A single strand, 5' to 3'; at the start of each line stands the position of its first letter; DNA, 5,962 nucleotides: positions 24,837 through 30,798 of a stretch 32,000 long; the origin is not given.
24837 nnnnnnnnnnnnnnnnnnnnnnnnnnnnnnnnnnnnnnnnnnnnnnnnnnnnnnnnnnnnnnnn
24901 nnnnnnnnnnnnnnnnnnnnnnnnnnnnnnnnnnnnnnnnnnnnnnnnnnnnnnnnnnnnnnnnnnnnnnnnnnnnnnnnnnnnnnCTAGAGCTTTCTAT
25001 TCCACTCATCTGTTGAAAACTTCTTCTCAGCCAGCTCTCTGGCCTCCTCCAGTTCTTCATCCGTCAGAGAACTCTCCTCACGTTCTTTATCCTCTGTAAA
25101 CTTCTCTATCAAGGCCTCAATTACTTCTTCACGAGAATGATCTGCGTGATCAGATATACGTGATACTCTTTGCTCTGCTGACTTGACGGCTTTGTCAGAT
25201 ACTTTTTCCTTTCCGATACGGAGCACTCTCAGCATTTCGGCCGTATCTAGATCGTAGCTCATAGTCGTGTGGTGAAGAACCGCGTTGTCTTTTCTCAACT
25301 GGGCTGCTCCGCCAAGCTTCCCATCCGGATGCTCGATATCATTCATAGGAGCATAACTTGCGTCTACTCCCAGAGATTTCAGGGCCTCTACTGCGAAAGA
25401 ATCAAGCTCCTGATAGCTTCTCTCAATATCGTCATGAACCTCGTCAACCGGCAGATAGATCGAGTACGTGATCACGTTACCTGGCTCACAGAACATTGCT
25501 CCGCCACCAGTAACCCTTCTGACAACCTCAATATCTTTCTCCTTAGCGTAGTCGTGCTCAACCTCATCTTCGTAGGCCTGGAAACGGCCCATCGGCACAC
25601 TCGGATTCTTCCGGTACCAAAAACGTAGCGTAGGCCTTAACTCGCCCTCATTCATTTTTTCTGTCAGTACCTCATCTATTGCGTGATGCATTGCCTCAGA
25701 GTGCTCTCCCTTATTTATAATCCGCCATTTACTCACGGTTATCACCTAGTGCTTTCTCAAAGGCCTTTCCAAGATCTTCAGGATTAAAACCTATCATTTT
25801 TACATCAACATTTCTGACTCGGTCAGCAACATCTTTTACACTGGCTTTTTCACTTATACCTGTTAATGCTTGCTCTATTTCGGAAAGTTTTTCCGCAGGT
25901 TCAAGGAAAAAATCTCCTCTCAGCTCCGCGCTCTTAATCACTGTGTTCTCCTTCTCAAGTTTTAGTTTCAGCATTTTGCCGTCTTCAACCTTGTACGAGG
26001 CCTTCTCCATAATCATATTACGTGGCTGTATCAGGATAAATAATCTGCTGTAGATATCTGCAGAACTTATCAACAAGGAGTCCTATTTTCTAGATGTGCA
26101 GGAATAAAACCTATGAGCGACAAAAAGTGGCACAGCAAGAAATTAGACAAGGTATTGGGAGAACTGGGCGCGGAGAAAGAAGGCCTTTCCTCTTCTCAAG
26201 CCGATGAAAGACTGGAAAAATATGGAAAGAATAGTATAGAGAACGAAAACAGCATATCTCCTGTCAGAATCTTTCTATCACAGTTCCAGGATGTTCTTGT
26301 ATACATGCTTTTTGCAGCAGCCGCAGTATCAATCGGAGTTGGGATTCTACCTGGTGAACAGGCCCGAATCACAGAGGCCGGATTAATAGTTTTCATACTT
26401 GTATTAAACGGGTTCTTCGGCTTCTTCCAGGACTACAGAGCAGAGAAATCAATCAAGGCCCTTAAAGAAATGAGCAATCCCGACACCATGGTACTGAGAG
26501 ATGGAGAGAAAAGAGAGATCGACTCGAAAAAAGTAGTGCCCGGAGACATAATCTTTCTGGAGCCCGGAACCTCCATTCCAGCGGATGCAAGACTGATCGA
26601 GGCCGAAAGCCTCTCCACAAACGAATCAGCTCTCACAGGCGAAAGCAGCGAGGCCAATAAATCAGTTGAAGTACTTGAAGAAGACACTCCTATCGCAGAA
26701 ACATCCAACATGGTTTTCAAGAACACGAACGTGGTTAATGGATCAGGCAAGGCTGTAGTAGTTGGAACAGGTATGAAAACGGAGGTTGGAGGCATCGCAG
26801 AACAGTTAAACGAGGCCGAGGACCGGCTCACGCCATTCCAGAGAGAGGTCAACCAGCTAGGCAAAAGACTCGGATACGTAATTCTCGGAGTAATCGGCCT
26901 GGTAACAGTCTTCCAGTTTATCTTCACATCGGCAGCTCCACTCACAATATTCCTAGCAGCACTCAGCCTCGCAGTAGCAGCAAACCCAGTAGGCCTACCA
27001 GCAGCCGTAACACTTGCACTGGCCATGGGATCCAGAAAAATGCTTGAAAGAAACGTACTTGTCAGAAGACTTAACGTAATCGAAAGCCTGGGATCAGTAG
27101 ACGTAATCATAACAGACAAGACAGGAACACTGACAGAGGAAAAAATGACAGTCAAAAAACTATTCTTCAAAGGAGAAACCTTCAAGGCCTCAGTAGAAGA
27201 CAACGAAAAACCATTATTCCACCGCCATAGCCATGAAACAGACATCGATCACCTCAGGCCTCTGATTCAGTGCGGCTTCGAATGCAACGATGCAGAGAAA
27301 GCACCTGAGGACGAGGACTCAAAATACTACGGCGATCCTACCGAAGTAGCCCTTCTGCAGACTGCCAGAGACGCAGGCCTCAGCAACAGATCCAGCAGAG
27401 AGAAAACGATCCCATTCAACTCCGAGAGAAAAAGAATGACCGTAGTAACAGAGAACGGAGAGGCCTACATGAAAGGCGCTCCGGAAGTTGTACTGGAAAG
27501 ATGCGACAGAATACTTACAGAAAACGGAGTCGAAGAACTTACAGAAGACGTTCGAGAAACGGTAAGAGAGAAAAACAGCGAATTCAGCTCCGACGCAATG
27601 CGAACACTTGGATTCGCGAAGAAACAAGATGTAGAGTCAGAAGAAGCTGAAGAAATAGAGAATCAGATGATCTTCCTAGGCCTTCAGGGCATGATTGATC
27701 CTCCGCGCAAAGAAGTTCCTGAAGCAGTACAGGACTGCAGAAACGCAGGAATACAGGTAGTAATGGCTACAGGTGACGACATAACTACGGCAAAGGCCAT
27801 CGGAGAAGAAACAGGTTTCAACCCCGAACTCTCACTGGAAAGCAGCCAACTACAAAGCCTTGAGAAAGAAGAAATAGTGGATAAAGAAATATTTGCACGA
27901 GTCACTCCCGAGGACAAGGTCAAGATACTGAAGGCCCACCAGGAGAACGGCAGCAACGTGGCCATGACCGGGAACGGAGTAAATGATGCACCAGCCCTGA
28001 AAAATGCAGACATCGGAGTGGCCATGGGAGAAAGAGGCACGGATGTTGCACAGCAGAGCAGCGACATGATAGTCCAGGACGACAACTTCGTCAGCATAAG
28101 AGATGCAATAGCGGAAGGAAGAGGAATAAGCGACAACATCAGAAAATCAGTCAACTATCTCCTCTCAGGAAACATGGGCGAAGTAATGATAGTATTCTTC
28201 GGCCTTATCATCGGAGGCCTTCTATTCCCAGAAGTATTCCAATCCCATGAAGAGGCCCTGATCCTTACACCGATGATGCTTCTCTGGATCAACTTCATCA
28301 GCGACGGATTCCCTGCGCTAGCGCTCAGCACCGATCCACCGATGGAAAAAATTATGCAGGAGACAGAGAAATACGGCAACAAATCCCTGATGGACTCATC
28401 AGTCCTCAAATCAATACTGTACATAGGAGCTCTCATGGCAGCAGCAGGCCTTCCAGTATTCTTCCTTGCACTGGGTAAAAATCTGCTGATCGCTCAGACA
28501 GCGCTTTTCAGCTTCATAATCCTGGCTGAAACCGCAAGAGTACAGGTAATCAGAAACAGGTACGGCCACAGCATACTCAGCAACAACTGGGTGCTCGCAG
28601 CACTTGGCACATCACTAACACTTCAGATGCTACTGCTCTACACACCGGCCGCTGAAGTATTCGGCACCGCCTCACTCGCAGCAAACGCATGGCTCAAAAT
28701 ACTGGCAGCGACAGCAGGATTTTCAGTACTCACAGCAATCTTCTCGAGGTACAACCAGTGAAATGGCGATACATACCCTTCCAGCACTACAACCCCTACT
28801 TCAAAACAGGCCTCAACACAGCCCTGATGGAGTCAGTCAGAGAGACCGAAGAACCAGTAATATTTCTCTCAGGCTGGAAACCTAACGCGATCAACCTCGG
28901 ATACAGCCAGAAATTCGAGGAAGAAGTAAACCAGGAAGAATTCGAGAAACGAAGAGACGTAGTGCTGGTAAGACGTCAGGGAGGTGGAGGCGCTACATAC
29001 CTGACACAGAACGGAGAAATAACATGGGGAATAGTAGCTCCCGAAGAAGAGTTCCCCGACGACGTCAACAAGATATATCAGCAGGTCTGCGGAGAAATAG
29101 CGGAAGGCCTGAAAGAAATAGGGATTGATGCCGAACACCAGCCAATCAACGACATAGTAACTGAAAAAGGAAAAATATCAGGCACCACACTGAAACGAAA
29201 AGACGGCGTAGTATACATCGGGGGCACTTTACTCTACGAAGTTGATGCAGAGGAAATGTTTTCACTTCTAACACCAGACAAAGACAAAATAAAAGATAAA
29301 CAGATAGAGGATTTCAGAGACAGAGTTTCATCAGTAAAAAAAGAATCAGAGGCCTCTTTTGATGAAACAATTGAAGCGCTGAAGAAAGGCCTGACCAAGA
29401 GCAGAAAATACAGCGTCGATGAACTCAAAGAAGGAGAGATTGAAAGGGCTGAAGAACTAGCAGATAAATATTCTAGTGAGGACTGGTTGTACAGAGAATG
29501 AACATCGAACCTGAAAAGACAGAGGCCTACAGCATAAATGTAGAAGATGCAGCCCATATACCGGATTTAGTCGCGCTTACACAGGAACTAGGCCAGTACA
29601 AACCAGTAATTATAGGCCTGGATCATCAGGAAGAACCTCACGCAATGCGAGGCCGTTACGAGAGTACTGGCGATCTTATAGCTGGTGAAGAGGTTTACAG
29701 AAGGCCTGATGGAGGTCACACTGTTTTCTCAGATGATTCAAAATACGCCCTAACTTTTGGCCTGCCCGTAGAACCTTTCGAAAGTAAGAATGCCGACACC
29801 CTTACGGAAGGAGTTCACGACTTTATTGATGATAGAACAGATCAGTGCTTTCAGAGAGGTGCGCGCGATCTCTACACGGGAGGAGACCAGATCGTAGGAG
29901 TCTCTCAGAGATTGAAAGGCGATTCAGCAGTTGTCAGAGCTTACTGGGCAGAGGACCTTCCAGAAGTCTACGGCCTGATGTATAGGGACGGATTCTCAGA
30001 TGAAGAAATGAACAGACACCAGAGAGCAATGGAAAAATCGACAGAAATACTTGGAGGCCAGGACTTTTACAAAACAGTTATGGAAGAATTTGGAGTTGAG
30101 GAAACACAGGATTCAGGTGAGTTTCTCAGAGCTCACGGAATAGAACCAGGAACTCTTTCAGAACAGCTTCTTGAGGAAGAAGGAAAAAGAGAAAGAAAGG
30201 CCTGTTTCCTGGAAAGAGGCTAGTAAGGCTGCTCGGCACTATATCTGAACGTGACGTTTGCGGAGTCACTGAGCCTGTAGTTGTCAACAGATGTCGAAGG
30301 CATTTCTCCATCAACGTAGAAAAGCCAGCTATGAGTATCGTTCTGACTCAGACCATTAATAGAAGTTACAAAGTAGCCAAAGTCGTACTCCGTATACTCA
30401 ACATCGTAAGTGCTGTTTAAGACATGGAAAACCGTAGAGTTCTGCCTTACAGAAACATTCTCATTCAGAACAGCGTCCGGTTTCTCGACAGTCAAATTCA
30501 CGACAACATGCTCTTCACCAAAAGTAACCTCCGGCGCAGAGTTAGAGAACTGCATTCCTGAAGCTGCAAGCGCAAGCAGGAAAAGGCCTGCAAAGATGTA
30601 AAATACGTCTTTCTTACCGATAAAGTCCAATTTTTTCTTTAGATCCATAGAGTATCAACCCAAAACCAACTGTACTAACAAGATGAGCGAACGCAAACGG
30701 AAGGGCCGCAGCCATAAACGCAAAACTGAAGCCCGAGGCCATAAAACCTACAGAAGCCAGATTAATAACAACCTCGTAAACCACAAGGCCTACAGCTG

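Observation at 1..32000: Massive over-representation of the palindromic hexamer AGGCCT, independent of reading frame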

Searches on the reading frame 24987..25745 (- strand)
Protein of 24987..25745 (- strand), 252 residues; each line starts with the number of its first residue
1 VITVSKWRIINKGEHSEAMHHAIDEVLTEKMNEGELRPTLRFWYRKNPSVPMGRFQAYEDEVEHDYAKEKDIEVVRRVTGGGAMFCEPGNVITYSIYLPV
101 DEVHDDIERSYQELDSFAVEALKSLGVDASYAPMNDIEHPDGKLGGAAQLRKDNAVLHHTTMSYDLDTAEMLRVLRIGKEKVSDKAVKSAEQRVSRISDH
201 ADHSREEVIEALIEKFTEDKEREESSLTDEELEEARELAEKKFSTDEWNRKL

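Call 50: search_protein_families(library=pfam, proteins=[window:24987-25745:-], max_evalue=0.01)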
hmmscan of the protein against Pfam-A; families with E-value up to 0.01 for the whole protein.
window:24987-25745:- (252 aa): 2 families
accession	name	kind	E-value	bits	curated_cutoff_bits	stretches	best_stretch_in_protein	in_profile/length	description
PF21948.1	LplA-B_cat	-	3.7e-47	161.3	27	1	19-216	4-199/200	Lipoyl protein ligase A/B catalytic domain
PF03099.24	BPL_LplA_LipB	-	9.3e-08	32.5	21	1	57-166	11-132/133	Biotin/lipoate A/B protein ligase family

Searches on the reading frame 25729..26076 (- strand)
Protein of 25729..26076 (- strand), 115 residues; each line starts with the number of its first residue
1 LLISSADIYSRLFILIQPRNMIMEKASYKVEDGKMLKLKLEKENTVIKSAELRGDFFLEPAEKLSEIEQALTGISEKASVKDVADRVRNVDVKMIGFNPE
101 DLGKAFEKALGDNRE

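Call 69: search_protein_families(library=pfam, proteins=[window:25729-26076:-], max_evalue=0.01)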
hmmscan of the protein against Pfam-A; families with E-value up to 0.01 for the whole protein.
window:25729-26076:- (115 aa): 1 family
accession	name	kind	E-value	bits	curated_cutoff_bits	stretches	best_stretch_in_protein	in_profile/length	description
PF10437.14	Lip_prot_lig_C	-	1.2e-05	25.6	24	1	36-99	17-78/85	Bacterial lipoate protein ligase C-terminus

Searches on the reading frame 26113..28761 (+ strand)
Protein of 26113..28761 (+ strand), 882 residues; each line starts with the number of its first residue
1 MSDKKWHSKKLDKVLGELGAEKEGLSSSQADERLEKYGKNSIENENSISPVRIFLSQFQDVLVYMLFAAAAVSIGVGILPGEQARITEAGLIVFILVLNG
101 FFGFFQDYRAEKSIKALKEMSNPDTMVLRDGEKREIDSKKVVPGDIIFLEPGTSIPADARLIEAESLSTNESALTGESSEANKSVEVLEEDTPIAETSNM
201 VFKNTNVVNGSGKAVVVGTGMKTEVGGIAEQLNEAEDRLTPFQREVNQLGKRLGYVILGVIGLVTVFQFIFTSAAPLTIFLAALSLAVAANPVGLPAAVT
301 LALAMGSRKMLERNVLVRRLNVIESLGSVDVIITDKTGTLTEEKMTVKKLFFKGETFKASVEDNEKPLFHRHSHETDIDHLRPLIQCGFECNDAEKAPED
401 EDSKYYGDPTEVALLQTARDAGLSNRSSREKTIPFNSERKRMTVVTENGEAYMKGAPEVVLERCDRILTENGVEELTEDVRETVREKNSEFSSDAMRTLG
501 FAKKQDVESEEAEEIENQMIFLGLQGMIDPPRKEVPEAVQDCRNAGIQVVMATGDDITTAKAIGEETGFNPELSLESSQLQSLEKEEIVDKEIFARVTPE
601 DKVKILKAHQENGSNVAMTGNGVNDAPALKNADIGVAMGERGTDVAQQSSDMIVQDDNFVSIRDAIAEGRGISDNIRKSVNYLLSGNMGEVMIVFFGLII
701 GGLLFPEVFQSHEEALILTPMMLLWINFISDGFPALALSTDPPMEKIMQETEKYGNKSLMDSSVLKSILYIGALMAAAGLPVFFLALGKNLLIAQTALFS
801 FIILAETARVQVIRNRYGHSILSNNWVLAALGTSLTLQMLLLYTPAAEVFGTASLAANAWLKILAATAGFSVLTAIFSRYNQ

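Call 5: search_protein_families(library=pfam, proteins=[window:26113-28761:+])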
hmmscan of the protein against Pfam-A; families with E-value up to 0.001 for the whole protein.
window:26113-28761:+ (882 aa): 6 families
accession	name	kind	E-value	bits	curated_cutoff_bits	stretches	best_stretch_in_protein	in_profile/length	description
PF00122.25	E1-E2_ATPase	-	4.2e-49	167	28.1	1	120-312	2-180/181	E1-E2 ATPase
PF00689.26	Cation_ATPase_C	-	1.9e-31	109.6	27.3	1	716-876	2-171/175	Cation transporting ATPase, C-terminus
PF00702.32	Hydrolase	-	4.7e-20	73.2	26.4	1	329-633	1-191/191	haloacid dehalogenase-like hydrolase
PF00690.31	Cation_ATPase_N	-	2.1e-19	69.3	20.4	1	6-73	1-69/69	Cation transporter/ATPase, N-terminus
PF13246.12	Cation_ATPase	-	1.7e-17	63.6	21.7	1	391-467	3-91/91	Cation transport ATPase (P-type)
PF08282.18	Hydrolase_3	-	1e-05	25.9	20.9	0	605-662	195-251/255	haloacid dehalogenase-like hydrolase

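Call 6: find_related_loci(query=window:26113-28761:+, collection=genome_contigs, flank=10000)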
Query window:26113-28761:+ (882 aa) in genome_contigs; peptide patterns used: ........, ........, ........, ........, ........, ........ (x = any residue, [..] = any of these).
123 stretches matched a pattern; 5 encode a relative of the query (tblastn E <= 1e-3); 5 distinct loci.
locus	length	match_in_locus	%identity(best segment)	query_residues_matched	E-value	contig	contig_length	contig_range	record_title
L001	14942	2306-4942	74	6-879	0e+0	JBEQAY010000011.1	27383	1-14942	MAG: Candidatus Nanohaloarchaea archaeon isolate 04_S200.metabat_sspec.014_sub NODE_254_length_27383_cov_80.327414, whol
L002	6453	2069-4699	65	6-877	0e+0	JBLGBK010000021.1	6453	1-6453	MAG: Colwellia polaris isolate 3300055293_71 Ga0535675_0011763, whole genome shotgun sequence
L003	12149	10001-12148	67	5-714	0e+0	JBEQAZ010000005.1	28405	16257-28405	MAG: Candidatus Nanohaloarchaea archaeon isolate 04_S200.metabat_sspec.017_sub NODE_238_length_28405_cov_28.212356, whol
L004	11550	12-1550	64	369-877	0e+0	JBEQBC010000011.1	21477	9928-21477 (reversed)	MAG: Candidatus Nanohaloarchaea archaeon isolate 04_S200.metabat2_refined.015 NODE_434_length_21477_cov_40.766464, whole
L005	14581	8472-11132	35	11-880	1e-143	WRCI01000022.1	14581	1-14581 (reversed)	MAG: Methanobrevibacter sp. isolate Lab288P3bin120 Ga0123353_10007732, whole genome shotgun sequence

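Call 8: find_encoding_contigs(protein=window:26113-28761:+, flank=10000, max_places=6)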
Protein window:26113-28761:+ (882 aa): no gene with exactly this product is on record in the collection.

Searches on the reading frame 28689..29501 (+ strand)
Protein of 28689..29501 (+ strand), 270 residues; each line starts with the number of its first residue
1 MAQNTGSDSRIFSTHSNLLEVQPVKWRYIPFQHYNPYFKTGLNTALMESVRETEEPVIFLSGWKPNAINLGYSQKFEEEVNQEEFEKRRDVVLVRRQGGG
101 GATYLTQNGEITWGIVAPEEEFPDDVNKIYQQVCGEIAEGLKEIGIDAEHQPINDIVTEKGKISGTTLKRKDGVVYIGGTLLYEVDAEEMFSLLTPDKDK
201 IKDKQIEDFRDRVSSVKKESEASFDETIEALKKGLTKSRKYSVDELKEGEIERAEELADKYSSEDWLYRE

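Call 5: search_protein_families(library=pfam, proteins=[window:28689-29501:+])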
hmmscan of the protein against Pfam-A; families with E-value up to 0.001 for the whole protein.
window:28689-29501:+ (270 aa): 2 families
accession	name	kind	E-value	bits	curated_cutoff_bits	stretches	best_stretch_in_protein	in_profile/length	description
PF21948.1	LplA-B_cat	-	2.1e-38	132.7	27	1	35-235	1-199/200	Lipoyl protein ligase A/B catalytic domain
PF03099.24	BPL_LplA_LipB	-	1.7e-05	25.2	21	1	74-180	5-127/133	Biotin/lipoate A/B protein ligase family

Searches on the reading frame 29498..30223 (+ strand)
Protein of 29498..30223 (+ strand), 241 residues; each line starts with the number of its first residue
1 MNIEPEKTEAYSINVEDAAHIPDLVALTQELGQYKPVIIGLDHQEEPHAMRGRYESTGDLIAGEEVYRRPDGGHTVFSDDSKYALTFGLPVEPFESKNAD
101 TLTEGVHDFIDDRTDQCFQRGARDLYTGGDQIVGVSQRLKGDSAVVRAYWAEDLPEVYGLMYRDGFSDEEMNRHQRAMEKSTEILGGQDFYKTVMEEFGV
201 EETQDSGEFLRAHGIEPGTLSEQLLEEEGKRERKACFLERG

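Call 50: search_protein_families(library=pfam, proteins=[window:29498-30223:+], max_evalue=0.01)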
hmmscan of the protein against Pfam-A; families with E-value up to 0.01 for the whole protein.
window:29498-30223:+ (241 aa): 1 family
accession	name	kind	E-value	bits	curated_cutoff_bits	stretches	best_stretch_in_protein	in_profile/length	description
PF21948.1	LplA-B_cat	-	0.00016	22.1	27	1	64-146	56-140/200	Lipoyl protein ligase A/B catalytic domain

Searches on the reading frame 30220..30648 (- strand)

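Call 69: search_protein_families(library=pfam, proteins=[window:30220-30648:-], max_evalue=0.01)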
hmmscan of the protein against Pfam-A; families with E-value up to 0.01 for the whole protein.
window:30220-30648:- (142 aa): 2 families
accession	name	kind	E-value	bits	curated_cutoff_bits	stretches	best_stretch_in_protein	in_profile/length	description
PF14478.12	DUF4430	-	5.9e-17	62.3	23.8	1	71-137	2-71/72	Domain of unknown function (DUF4430)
PF12956.13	DUF3845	-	0.0045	17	25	1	35-137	34-131/240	Domain of Unknown Function with PDB structure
